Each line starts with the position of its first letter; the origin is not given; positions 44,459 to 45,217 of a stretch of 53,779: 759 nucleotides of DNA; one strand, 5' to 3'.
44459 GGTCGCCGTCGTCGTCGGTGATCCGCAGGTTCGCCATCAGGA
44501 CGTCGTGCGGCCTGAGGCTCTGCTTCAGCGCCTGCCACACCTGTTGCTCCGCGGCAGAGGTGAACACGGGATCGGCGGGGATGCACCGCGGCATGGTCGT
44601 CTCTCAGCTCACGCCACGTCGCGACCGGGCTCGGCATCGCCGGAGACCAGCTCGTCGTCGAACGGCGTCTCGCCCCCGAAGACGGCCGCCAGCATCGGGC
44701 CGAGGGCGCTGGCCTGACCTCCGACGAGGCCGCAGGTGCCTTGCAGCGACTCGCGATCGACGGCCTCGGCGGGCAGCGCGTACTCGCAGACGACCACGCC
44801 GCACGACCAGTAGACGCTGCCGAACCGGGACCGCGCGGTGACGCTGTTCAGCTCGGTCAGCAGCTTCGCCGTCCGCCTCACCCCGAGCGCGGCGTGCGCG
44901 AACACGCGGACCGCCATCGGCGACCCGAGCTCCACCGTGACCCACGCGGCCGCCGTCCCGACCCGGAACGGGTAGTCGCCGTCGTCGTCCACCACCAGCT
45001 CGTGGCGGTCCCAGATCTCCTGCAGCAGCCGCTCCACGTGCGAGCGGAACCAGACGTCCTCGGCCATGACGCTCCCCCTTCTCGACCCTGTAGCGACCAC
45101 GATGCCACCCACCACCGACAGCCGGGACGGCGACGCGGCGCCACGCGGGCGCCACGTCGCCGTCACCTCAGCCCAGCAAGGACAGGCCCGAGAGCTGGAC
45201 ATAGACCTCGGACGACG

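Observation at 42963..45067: YbjN-like protein + NERD-nuclease/SF1-helicase two-gene cassette: candidate uncharacterised defence module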

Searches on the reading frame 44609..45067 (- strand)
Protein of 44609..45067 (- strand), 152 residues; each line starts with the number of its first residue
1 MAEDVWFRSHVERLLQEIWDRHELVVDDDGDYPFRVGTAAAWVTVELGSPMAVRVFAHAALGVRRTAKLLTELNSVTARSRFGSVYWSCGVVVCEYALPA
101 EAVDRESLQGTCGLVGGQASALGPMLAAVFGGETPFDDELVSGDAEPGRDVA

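Call 3: search_protein_families(library=pfam, proteins=[window:44609-45067:-], max_evalue=0.01)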
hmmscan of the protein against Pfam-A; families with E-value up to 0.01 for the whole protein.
window:44609-45067:- (152 aa): 1 family
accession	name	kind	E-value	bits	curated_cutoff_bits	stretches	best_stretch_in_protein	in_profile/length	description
PF22551.1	TY-Chap1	-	5.5e-25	88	27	1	7-138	3-132/132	T3SS (YopN, CesT) and YbjN peptide-binding chaperone 1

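Call 4: search_protein_families(library=padloc, proteins=[window:44609-45067:-], max_evalue=0.01)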
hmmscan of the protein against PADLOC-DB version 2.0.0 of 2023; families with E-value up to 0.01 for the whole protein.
window:44609-45067:- (152 aa): 0 families

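Call 5: search_protein_families(library=ncbifam, proteins=[window:44609-45067:-], max_evalue=0.01)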
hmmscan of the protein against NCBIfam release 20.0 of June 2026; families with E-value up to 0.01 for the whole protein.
window:44609-45067:- (152 aa): 0 families

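Call 15: find_homologous_proteins(query=window:44609-45067:-, max_evalue=0.001)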
Query window:44609-45067:- (152 aa): 112 proteins with E <= 0.001 among 229 candidates.
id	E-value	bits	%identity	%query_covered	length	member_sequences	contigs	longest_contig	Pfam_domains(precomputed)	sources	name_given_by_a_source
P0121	1.8e-95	335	99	100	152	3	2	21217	PF22551.2,PF10722.15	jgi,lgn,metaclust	metaclust:\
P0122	2.0e-87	309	91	100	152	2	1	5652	PF22551.2,PF10722.15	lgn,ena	-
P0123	1.5e-76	274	84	100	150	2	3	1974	PF22551.2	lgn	-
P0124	5.3e-55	204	69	89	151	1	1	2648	PF22551.2,PF10722.15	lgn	-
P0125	4.0e-53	197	64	97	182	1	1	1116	PF22551.2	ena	-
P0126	1.5e-51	192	60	97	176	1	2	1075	PF22551.2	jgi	jgi:hypothetical protein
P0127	2.3e-47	179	61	95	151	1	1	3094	PF22551.2,PF10722.15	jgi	jgi:hypothetical protein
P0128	1.8e-46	176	84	67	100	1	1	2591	PF22551.2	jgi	jgi:hypothetical protein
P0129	1.2e-45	173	55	100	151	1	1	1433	PF22551.2,PF10722.15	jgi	jgi:hypothetical protein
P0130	1.6e-44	170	60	90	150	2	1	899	PF22551.2,PF10722.15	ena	-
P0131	1.0e-42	164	55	96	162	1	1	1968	PF22551.2,PF10722.15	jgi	jgi:Putative bacterial sensory transduction regulator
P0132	1.0e-38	151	59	86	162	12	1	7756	PF22551.2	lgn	-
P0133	2.7e-38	149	54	89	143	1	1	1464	PF22551.2,PF10722.15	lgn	-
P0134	9.2e-38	148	55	89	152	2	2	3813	PF22551.2,PF10722.15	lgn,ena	-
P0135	1.7e-36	144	52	90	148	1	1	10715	PF22551.2,PF10722.15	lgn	-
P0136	3.1e-36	143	51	91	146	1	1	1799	PF22551.2,PF10722.15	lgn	-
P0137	3.7e-36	142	52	92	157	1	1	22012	PF22551.2,PF10722.15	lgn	-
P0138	7.0e-36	141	54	95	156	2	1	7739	PF22551.2,PF10722.15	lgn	-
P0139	3.8e-35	139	49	89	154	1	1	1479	PF22551.2,PF10722.15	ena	-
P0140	5.5e-35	139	51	95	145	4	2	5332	PF22551.2,PF10722.15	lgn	-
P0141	1.1e-34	138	52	86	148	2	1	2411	PF22551.2,PF10722.15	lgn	-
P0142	2.3e-34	137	51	91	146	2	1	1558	PF22551.2,PF10722.15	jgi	jgi:T3SS (YopN, CesT) and YbjN peptide-binding chaperone 1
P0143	3.0e-34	136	50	97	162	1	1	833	PF22551.2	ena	-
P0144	3.0e-34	136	50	92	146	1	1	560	PF22551.2,PF10722.15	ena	-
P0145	4.0e-34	136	54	95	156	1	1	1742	PF22551.2,PF10722.15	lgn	-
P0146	9.2e-34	135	52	86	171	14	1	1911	PF22551.2,PF10722.15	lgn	-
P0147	9.9e-34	135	52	87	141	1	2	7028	PF22551.2,PF10722.15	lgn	-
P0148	5.4e-33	132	51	95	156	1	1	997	PF22551.2,PF10722.15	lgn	-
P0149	5.8e-33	132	49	92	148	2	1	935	PF22551.2,PF10722.15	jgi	jgi:hypothetical protein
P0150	1.4e-32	131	51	89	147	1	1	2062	PF22551.2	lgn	-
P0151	1.4e-32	131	46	89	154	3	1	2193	PF22551.2,PF10722.15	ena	-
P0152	1.9e-32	130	49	92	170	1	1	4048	PF22551.2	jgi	jgi:hypothetical protein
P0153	2.7e-32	130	50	92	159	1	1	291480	PF22551.2,PF10722.15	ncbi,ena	-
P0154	3.9e-32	129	50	91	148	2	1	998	PF22551.2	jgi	jgi:hypothetical protein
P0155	4.0e-32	129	52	96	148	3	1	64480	PF22551.2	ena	-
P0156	4.3e-32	129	51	95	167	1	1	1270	PF22551.2,PF10722.15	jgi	jgi:hypothetical protein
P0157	6.3e-32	129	48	92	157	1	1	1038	PF22551.2,PF10722.15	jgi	jgi:hypothetical protein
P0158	8.4e-32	128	51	89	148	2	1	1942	PF22551.2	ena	-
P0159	9.0e-32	128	49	95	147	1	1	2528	PF22551.2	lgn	-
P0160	1.9e-31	127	51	95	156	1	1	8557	PF22551.2,PF10722.15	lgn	-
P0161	2.1e-31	127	48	97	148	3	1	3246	PF22551.2,PF10722.15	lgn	-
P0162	3.3e-31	126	49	92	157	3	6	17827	PF22551.2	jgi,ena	-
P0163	3.9e-31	126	50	92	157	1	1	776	PF22551.2,PF10722.15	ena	-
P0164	4.3e-31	126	47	89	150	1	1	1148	PF22551.2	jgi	jgi:type III secretion system-like peptide-binding chaperone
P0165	8.0e-31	125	47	91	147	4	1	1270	PF22551.2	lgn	-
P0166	8.7e-31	125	50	88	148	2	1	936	PF22551.2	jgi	jgi:hypothetical protein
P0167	1.2e-30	125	46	95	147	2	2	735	PF22551.2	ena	-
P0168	1.3e-30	124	46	96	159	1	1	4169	PF22551.2,PF10722.15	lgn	-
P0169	1.9e-30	124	48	95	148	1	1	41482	PF22551.2,PF10722.15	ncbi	-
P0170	2.1e-30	124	50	88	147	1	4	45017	PF22551.2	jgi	jgi:hypothetical protein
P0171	2.5e-30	123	46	92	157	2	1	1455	PF22551.2,PF10722.15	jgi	-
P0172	2.5e-30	123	47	91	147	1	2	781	PF22551.2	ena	-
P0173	3.5e-30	123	48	89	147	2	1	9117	PF22551.2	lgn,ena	-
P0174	4.1e-30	123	50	96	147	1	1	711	PF22551.2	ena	-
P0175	4.2e-30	123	49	89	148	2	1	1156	PF22551.2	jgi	jgi:hypothetical protein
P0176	7.1e-30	122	47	89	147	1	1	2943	PF22551.2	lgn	-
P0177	7.6e-30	122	46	89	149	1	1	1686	PF22551.2,PF10722.15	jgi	jgi:Putative bacterial sensory transduction regulator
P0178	7.6e-30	122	48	86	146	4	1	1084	PF22551.2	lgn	-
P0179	8.9e-30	122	50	89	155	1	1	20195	PF22551.2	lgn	-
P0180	1.5e-29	121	45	92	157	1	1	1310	PF22551.2,PF10722.15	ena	-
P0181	2.3e-29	120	46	89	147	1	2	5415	PF22551.2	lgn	-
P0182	2.6e-29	120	46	95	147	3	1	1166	PF22551.2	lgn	-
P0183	2.8e-29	120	47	91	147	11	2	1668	PF22551.2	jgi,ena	-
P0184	2.9e-29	120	43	97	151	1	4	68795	PF22551.2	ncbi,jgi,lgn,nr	ncbi:MAG TPA: hypothetical protein VGN35_04960 [Jatrophihabitantaceae bacterium]|jgi:hypothetical pr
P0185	3.1e-29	120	50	88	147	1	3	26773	PF22551.2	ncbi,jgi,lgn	ncbi:MAG TPA: hypothetical protein VIG48_09580 [Jatrophihabitans sp.]|jgi:hypothetical protein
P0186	3.4e-29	120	45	100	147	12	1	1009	PF22551.2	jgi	jgi:hypothetical protein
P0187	5.7e-29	119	46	91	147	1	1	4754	PF22551.2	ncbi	ncbi:MAG: YbjN domain-containing protein [Jatrophihabitantaceae bacterium]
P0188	7.3e-29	119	49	86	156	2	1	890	PF22551.2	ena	-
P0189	1.2e-28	118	45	95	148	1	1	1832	PF22551.2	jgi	jgi:hypothetical protein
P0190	1.9e-28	117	47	97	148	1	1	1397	PF22551.2,PF10722.15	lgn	-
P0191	3.0e-28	117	46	89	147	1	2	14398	PF22551.2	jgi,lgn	jgi:hypothetical protein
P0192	3.0e-28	117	46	96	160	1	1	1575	PF22551.2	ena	-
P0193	3.2e-28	117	45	100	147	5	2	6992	PF22551.2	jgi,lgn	jgi:hypothetical protein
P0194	3.4e-28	117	46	92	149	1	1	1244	PF22551.2,PF10722.15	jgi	jgi:hypothetical protein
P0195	4.0e-28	116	45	92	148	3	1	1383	PF22551.2,PF10722.15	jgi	jgi:hypothetical protein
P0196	4.6e-28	116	45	89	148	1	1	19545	PF22551.2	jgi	jgi:hypothetical protein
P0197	4.7e-28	116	47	90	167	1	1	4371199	PF22551.2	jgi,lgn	jgi:hypothetical protein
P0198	6.4e-28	116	47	96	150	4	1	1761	PF22551.2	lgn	-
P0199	6.7e-28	116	46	91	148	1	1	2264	PF22551.2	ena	-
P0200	7.0e-28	116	47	87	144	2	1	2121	PF22551.2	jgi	jgi:hypothetical protein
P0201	1.0e-27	115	46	89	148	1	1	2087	PF22551.2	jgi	jgi:hypothetical protein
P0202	1.2e-27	115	49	91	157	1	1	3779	PF22551.2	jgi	jgi:hypothetical protein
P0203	1.6e-27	114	45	91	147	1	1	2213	PF22551.2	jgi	jgi:hypothetical protein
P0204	2.0e-27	114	46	89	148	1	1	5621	PF22551.2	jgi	jgi:type III secretion system-like peptide-binding chaperone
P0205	2.1e-27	114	48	86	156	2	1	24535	PF22551.2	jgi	jgi:hypothetical protein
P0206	2.4e-27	114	45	91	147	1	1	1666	PF22551.2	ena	-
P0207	2.9e-27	113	45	92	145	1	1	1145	PF22551.2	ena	-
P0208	3.0e-27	113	43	97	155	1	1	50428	PF22551.2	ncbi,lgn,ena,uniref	ncbi:hypothetical protein [uncultured Jatrophihabitans sp.]|uniref:T3SS (YopN, CesT) and YbjN peptid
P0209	3.1e-27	113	45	89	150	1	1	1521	PF22551.2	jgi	jgi:hypothetical protein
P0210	7.4e-27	112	46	89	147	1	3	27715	PF22551.2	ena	-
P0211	8.2e-27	112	45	92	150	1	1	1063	PF22551.2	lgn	-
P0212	1.2e-26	112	41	97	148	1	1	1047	PF22551.2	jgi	jgi:hypothetical protein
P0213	2.3e-26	111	44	89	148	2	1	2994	PF22551.2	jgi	jgi:hypothetical protein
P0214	4.1e-26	110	44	91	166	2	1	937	PF22551.2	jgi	jgi:hypothetical protein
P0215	7.0e-26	109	46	89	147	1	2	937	PF22551.2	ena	-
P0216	7.4e-26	109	47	89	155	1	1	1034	PF22551.2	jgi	jgi:hypothetical protein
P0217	8.4e-26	109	46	89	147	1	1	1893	PF22551.2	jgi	jgi:hypothetical protein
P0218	9.6e-26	109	43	89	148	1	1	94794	PF22551.2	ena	-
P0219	1.7e-25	108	45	95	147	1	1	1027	PF22551.2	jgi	jgi:hypothetical protein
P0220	2.0e-25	108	44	95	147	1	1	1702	PF22551.2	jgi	jgi:hypothetical protein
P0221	2.0e-25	108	43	89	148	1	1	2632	PF22551.2,PF10722.15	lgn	-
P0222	2.1e-25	107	45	89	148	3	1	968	PF22551.2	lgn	-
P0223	2.2e-25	107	44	90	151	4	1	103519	PF22551.2,PF10722.15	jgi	jgi:hypothetical protein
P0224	2.3e-25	107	46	89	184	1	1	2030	PF22551.2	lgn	-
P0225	1.2e-23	102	45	89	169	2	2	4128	PF22551.2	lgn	-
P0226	1.4e-23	102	41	89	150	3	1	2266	PF22551.2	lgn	-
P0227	1.4e-23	102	48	72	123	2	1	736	PF22551.2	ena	-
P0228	5.4e-23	100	41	91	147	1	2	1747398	PF22551.2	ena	-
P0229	7.2e-23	99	42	91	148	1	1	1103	PF22551.2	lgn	-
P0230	2.2e-22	98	54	61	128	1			PF22551.2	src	-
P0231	1.5e-20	92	55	57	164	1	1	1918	PF22551.2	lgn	-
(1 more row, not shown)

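Call 17: find_related_loci(query=A1, collection=metagenome_contigs, flank=6000)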
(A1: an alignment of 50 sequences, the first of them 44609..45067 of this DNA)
Query A1 (152 aa) in metagenome_contigs; peptide patterns used: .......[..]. (x = any residue, [..] = any of these).
71 stretches matched a pattern; 52 encode a relative of the query (tblastn E <= 1e-3); 52 distinct loci.
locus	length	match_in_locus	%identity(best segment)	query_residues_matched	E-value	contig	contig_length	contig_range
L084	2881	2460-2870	51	7-144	5e-41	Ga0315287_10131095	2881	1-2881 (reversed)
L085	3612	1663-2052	53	7-136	2e-40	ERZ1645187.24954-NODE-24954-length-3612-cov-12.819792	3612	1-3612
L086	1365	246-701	45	1-149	7e-41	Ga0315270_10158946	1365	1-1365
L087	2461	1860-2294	48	8-149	2e-38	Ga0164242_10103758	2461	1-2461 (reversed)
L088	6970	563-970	46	1-136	1e-36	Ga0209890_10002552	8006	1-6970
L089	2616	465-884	49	7-144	2e-35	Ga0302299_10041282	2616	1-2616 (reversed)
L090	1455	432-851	46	7-146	1e-35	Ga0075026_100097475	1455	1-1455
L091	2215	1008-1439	49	4-148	1e-34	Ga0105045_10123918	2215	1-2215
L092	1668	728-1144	47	1-139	7e-35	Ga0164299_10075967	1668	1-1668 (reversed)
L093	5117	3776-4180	47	1-135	2e-34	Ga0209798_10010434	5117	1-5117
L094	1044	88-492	46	1-135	5e-35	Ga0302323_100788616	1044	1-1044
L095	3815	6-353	49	27-150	4e-33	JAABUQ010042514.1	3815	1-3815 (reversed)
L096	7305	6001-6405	46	1-135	1e-32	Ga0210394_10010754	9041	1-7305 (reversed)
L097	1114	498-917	45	1-140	2e-32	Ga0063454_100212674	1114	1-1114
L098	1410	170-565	46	8-137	5e-32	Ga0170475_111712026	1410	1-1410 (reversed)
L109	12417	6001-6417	41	3-142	1e-25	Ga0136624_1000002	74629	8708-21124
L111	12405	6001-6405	37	9-144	5e-23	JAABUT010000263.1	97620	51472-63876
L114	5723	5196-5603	35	8-144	2e-22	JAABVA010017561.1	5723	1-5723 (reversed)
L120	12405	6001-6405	35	9-144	2e-21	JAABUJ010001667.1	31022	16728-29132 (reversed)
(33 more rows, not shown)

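Call 45: search_solved_structures(query=A1, max_evalue=1)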
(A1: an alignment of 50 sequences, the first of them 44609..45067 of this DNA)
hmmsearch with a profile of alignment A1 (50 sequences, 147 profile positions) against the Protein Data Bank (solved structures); distinct sequences matched with E-value up to 1: 3.
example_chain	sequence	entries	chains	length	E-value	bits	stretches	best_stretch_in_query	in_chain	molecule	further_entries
2plg_A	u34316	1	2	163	0.022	18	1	32-133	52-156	Tll0839 protein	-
37tt_A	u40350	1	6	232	0.14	15.4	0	73-121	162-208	Z4 c3ii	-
9d92_A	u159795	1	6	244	0.52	13.5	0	71-121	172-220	Z4 c3i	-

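Call 50: predict_structure(alignment_id=A1)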
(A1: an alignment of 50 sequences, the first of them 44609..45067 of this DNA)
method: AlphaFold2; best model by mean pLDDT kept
length: 152 residues; sequences in the alignment: 50
mean_pLDDT: 92.0   pTM: 0.84
mean pLDDT of the five models: 92.0, 91.5, 91.3, 90.8, 90.7
residues with pLDDT >= 90: 132; 70-90: 6; 50-70: 4; < 50: 10
segments of 3 or more residues with pLDDT < 50: 143-152
pLDDT, mean of each block of 10 residues (from residue 1): 91 98 96 97 96 98 98 95 94 98 98 97 97 89 48 42
secondary structure, 60 per line:
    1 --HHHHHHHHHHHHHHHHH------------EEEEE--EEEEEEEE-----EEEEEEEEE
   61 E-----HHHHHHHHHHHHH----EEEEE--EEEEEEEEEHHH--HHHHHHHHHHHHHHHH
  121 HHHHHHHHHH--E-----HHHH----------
elements in order: H3-19 E32-36 E39-46 E52-61 H67-79 E84-88 E91-99 H105-130 H139-142

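Call 55: fold_search(model_id=the predicted structure, library=pdb)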
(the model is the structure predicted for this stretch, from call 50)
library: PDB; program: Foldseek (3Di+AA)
matches with E <= 10: 913; with E <= 0.001: 15
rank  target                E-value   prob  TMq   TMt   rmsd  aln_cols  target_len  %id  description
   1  2plg_A                1.3e-05  1.00  0.66  0.66   4.7       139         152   16  Crystal structure of T110839 protein from Synechococcus elongatus (released 2007-05-01)
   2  1xkp_C                1.6e-05  1.00  0.59  0.69   3.0       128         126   20  Crystal structure of the virulence factor YopN in complex with its heterodimeric chaperone SycN-YscB (released 2005-03-22)
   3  3kxy_H                7.0e-05  1.00  0.67  0.77   2.5       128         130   14  Crystal Structure of the ExsC-ExsE Complex (released 2010-06-30)
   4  3kxy_A                7.9e-05  1.00  0.64  0.71   3.1       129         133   16  Crystal Structure of the ExsC-ExsE Complex (released 2010-06-30)
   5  2plg_B                9.4e-05  1.00  0.65  0.67   3.7       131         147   15  Crystal structure of T110839 protein from Synechococcus elongatus (released 2007-05-01)
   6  3kxy_B                1.0e-04  1.00  0.68  0.77   2.4       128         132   16  Crystal Structure of the ExsC-ExsE Complex (released 2010-06-30)
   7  3kxy_D                1.4e-04  1.00  0.67  0.77   2.5       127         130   16  Crystal Structure of the ExsC-ExsE Complex (released 2010-06-30)
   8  3kxy_J                2.4e-04  1.00  0.68  0.78   2.5       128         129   16  Crystal Structure of the ExsC-ExsE Complex (released 2010-06-30)
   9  1k3s_B                3.3e-04  1.00  0.51  0.69   4.7       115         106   13  Type III Secretion Chaperone SigE (released 2001-11-28)
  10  1n5b_C                3.5e-04  1.00  0.55  0.67   3.8       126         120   17  Crystal Structure Of The Yersinia enterocolitica Molecular Chaperone Syce (released 2002-11-20)
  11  3epu_A                6.3e-04  1.00  0.64  0.71   3.3       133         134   14  Crystal Structure of STM2138, a novel virulence chaperone in Salmonella (released 2009-09-29)
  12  4g6t_A                7.1e-04  1.00  0.61  0.70   3.2       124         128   11  Structure of the HopA1-SchA Chaperone-Effector Complex (released 2013-06-05)
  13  3kxy_F                8.0e-04  1.00  0.67  0.76   2.3       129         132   15  Crystal Structure of the ExsC-ExsE Complex (released 2010-06-30)
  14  1n5b_B                8.0e-04  1.00  0.55  0.66   3.7       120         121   17  Crystal Structure Of The Yersinia enterocolitica Molecular Chaperone Syce (released 2002-11-20)
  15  1k6z_A                9.6e-04  1.00  0.56  0.67   3.6       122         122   16  Crystal Structure of the Yersinia Secretion Chaperone SycE (released 2001-10-31)
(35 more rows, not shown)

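Call 74: search_protein_families(library=pfam, proteins=[L114:1512-2399:-, L120:6774-7352:+, L111:2463-3419:+, L109:4104-5786:-, L109:8084-9175:-], max_evalue=0.001)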
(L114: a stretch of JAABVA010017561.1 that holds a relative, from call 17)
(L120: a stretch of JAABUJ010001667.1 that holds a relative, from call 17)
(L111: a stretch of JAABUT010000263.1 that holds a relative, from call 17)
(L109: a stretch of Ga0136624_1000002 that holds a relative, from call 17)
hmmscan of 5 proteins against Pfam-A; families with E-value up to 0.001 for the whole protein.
L114:1512-2399:- (295 aa): 1 family
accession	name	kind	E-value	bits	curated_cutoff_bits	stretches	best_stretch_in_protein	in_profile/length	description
PF20208.3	ARPP-1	-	1.1e-58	199.3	27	1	20-285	2-296/297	ARG and Rhodanese-Phosphatase-superfamily-associated Protein domain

L120:6774-7352:+ (192 aa): 1 family
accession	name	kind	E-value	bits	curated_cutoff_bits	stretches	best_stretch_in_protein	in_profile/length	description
PF13328.12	HD_4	-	1.4e-05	25.3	27.2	1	54-131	2-76/156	HD domain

L111:2463-3419:+ (318 aa): 0 families

L109:4104-5786:- (560 aa): 1 family
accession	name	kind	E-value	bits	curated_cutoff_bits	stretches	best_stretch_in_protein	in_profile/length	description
PF09660.15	DUF2397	-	6.6e-140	467.6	28.5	1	49-547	1-482/483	Protein of unknown function (DUF2397)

L109:8084-9175:- (363 aa): 0 families

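Call 79: find_encoding_contigs(protein=P0153, flank=6000, max_places=1)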
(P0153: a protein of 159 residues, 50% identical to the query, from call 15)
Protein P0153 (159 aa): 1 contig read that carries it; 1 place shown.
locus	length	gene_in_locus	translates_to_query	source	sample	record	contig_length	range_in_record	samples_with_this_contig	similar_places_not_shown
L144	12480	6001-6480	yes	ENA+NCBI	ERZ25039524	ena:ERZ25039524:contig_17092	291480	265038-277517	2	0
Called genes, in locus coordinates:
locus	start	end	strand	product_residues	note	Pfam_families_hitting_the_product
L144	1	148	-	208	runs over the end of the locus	-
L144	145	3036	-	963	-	PF12773:DZR, PF13240:Zn_Ribbon_1 (weak), PF13248:Zn_ribbon_3 (faint), PF24463:DUF7577 (faint), PF00211:Guanylate_cyc, PF13191:AAA_16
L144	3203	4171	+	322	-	PF08378:NERD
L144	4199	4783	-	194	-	PF04978:MST, PF12867:DinB_2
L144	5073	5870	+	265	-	PF11697:DUF3293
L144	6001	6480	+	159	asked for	PF10722:YbjN, PF22551:TY-Chap1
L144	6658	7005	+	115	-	-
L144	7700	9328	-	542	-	PF02562:PhoH (faint), PF13604:AAA_30 (weak), PF00580:UvrD-helicase (faint), PF13245:AAA_19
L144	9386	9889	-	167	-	-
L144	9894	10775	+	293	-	-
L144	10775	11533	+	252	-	-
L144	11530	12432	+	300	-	-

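Call 80: find_encoding_contigs(protein=P0155, flank=6000, max_places=1)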
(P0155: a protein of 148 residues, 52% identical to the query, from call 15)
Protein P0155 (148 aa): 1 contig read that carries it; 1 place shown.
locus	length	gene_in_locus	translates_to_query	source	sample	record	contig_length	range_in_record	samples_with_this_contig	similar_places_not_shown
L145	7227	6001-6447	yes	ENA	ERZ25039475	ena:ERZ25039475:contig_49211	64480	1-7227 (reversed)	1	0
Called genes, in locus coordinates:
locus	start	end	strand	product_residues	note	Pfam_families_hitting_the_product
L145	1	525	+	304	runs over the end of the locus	PF00248:Aldo_ket_red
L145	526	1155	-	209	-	-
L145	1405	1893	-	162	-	PF07690:MFS_1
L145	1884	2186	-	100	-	PF07690:MFS_1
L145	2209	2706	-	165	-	PF01047:MarR, PF12802:MarR_2, PF13463:HTH_27 (faint)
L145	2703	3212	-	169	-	PF04909:Amidohydro_2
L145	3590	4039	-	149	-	PF13193:AMP-binding_C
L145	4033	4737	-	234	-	PF00501:AMP-binding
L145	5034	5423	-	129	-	-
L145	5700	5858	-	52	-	-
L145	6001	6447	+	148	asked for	PF22551:TY-Chap1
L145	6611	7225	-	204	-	?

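Call 81: find_encoding_contigs(protein=P0197, flank=6000, max_places=1)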
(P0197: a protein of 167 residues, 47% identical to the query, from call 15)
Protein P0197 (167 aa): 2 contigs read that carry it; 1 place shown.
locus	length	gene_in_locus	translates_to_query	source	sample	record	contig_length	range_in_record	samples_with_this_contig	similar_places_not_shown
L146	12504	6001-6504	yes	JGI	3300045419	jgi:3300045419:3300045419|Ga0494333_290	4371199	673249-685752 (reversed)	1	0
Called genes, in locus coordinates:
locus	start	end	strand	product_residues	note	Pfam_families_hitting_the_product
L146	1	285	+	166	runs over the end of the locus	-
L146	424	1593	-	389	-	PF02720:DUF222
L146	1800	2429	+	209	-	PF13532:2OG-FeII_Oxy_2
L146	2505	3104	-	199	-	-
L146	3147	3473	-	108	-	-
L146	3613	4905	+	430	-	PF00877:NLPC_P60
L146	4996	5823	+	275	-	PF00574:CLP_protease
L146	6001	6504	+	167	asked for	PF22551:TY-Chap1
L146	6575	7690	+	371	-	PF14870:PSII_BNR (faint), PF15902:Sortilin-Vps10 (faint)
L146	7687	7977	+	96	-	-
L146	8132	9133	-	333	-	PF05598:DUF772, PF01609:DDE_Tnp_1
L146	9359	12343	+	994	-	PF00989:PAS (weak), PF08448:PAS_4, PF13426:PAS_9 (weak), PF08447:PAS_3 (weak), PF08448:PAS_4, PF13426:PAS_9, PF00990:GGDEF, PF00563:EAL, +1 more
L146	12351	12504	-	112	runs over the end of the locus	-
